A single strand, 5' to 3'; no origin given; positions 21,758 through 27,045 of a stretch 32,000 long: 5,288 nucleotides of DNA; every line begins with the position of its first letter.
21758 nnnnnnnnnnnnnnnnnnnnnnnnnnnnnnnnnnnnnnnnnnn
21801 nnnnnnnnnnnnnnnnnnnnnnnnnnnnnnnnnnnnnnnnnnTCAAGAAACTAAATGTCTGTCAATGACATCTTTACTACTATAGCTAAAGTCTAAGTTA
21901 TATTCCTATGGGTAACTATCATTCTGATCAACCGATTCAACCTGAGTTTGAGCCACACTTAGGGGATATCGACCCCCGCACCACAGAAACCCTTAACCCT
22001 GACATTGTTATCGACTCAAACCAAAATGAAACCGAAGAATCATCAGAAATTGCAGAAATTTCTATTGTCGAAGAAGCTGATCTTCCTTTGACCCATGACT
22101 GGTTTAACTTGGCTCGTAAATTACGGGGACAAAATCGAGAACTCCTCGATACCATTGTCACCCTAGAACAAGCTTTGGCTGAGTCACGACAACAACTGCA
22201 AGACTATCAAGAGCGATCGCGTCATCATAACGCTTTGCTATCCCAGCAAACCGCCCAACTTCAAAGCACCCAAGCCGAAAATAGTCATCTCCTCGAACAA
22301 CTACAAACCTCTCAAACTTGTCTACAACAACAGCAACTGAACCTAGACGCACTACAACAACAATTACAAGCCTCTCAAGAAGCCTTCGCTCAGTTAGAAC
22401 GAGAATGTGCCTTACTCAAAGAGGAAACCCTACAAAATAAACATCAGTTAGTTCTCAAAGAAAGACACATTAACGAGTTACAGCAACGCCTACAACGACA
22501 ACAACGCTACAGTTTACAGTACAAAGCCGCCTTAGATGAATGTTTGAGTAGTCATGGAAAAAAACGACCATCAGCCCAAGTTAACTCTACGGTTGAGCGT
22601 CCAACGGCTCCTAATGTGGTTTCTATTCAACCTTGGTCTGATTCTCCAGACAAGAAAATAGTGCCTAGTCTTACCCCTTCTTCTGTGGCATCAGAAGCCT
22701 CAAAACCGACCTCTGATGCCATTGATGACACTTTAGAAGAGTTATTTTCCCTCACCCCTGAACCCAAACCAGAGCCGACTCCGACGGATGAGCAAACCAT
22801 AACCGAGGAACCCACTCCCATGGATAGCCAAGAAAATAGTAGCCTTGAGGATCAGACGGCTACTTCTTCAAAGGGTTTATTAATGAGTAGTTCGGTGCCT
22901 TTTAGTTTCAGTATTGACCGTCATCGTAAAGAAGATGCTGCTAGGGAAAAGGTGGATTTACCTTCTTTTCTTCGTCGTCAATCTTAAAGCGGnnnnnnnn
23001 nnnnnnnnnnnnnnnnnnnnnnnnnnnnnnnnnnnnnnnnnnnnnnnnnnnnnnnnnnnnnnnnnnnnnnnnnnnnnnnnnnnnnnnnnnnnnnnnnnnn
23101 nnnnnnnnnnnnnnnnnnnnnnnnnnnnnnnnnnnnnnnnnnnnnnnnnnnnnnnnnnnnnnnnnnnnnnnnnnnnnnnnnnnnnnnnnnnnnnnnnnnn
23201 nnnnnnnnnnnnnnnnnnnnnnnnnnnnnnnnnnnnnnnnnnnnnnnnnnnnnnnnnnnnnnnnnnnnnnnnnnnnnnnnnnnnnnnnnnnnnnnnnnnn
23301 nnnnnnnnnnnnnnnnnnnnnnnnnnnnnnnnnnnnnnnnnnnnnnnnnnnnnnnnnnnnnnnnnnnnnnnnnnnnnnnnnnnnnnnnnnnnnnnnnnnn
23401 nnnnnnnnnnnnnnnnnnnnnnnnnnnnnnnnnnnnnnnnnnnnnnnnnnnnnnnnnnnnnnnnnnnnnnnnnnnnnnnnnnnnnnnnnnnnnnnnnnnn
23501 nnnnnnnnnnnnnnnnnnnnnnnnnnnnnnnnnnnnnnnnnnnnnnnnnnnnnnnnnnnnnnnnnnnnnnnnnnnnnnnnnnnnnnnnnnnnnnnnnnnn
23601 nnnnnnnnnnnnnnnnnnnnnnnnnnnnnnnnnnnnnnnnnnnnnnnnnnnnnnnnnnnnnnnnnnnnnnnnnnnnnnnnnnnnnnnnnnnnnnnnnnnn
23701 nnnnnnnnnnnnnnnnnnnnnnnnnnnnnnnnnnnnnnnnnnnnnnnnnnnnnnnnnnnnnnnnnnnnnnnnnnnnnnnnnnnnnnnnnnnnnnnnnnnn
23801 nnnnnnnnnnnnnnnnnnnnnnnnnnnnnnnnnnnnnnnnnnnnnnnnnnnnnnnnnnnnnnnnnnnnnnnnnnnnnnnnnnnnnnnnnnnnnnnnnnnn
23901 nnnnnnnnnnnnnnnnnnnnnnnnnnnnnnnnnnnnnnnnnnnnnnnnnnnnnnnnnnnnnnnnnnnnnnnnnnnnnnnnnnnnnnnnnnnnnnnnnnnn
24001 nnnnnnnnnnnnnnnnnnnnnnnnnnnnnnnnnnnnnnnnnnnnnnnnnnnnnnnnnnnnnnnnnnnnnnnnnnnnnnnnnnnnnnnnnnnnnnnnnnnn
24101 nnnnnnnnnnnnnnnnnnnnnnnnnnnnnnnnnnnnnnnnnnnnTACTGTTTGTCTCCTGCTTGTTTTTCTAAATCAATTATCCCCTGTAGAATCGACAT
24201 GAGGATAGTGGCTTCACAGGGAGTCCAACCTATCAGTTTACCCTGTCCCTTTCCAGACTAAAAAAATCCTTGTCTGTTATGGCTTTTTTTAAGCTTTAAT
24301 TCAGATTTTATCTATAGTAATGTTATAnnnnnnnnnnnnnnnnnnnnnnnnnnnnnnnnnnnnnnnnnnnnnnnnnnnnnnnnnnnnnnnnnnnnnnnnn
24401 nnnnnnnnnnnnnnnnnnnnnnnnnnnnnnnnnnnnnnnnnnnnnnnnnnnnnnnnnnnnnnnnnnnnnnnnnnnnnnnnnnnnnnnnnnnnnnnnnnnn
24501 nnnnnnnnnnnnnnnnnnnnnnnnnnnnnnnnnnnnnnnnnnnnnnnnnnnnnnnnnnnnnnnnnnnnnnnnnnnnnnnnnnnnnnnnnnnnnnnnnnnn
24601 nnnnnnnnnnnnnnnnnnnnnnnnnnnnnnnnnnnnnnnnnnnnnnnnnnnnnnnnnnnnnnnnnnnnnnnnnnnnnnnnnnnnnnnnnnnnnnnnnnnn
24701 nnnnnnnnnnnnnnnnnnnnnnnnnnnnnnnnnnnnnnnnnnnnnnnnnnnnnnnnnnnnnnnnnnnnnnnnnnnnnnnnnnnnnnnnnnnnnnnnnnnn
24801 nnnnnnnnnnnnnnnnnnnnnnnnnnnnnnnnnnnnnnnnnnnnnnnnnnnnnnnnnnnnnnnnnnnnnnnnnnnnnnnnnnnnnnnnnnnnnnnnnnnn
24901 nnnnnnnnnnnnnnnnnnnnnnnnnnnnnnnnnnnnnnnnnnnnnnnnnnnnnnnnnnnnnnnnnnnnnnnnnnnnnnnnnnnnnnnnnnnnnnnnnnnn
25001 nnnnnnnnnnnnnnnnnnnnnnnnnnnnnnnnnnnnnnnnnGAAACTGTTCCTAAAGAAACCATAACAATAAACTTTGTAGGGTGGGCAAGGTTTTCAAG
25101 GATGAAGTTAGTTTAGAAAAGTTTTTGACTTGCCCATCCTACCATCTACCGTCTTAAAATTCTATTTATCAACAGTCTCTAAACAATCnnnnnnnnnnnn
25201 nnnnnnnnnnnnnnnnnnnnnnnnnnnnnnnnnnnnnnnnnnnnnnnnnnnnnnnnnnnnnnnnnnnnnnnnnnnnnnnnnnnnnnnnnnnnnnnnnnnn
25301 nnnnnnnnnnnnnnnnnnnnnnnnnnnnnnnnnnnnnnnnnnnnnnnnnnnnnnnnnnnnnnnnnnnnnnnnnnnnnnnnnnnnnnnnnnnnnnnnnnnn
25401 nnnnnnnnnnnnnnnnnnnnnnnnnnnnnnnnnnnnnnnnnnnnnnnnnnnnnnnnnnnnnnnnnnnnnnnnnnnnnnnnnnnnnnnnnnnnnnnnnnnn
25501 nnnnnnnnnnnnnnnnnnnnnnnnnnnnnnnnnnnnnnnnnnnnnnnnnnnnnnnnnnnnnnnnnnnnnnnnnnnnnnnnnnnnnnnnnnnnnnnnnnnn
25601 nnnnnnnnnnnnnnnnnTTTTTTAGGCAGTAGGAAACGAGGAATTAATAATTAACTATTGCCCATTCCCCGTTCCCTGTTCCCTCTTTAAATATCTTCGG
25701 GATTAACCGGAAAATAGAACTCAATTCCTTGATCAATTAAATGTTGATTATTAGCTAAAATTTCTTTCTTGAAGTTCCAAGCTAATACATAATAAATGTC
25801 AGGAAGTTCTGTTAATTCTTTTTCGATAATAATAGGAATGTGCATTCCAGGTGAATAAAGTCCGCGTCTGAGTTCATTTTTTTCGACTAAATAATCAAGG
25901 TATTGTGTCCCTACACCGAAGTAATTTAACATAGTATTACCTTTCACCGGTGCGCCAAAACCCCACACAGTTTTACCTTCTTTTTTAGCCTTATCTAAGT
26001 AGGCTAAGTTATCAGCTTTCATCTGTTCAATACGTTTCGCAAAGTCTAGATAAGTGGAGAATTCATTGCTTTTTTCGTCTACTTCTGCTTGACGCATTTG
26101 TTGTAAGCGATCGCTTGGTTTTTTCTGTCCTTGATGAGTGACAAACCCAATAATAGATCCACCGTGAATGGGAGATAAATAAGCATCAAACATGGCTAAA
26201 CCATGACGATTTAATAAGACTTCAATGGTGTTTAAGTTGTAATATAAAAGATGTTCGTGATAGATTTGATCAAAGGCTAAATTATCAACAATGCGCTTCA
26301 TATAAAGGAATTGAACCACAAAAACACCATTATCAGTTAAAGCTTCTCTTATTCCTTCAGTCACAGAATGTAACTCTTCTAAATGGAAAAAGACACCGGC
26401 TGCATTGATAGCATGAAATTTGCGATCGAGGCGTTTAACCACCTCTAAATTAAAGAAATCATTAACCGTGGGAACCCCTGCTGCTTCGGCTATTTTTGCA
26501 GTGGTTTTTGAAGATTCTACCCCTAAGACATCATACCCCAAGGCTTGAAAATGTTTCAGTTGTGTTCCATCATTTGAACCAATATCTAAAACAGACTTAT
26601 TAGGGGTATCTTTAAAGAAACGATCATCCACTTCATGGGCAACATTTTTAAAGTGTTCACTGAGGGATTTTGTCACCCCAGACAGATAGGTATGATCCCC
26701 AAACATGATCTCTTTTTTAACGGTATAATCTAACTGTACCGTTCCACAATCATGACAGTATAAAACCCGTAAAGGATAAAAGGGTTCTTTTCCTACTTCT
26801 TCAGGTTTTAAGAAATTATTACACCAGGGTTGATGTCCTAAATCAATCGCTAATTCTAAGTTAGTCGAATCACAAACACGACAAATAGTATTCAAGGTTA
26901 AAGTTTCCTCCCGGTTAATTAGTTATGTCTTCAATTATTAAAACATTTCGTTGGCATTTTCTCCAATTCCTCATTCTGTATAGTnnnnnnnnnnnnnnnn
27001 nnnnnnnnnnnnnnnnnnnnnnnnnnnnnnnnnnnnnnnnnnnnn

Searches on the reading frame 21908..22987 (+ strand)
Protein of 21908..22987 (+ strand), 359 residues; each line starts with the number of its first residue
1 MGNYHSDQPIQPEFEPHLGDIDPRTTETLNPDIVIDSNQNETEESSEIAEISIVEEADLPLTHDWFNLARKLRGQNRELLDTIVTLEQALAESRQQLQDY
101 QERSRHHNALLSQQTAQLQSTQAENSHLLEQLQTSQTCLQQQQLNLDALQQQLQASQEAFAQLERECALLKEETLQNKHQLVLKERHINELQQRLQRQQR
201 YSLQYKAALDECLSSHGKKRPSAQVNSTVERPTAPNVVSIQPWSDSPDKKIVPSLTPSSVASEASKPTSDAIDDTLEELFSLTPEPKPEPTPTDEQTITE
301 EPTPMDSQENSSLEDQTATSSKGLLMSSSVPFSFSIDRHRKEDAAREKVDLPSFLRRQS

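Call 49: search_protein_families(library=pfam, proteins=[window:21908-22987:+], max_evalue=0.00001)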
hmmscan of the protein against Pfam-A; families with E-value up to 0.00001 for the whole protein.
window:21908-22987:+ (359 aa): 0 families

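Call 50: search_protein_families(library=ncbifam, proteins=[window:21908-22987:+], max_evalue=0.001)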
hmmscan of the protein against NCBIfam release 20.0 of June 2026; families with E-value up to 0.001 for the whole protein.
window:21908-22987:+ (359 aa): 1 family
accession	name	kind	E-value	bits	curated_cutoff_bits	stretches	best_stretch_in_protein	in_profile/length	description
TIGR02168.1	SMC_prok_B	equivalog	4.5e-05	21.4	567.35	1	72-211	691-830/1181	chromosome segregation protein SMC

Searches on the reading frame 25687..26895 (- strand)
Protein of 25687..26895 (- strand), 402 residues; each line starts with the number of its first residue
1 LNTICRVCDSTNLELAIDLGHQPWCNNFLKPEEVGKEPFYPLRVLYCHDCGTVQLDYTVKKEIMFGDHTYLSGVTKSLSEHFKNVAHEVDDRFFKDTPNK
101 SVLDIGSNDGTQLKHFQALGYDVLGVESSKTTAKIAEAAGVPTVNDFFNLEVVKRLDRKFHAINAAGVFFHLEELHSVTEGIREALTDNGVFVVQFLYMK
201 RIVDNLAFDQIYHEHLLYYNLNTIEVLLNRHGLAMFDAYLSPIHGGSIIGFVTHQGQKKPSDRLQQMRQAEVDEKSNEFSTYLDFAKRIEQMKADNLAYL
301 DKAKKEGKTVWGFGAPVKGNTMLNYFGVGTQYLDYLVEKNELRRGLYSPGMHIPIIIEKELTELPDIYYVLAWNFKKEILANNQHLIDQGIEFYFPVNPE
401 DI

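Call 49: search_protein_families(library=pfam, proteins=[window:25687-26895:-], max_evalue=0.00001)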
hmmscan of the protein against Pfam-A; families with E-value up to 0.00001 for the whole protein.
window:25687-26895:- (402 aa): 5 families
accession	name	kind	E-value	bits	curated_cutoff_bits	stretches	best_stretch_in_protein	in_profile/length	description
PF08484.17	Methyltransf_14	-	1.8e-50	171.3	23.5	1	242-397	1-159/160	C-methyltransferase C-terminal domain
PF08421.16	Methyltransf_13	-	4.9e-24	84.7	31.3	1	5-65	1-62/62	Putative zinc binding domain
PF13489.12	Methyltransf_23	-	2.8e-12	47.1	27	1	83-235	7-161/164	Methyltransferase domain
PF08242.18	Methyltransf_12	-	2.6e-08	34.9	30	1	103-192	1-98/98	Methyltransferase domain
PF08241.18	Methyltransf_11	-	8.8e-06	26.7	21.2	0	103-194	1-95/95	Methyltransferase domain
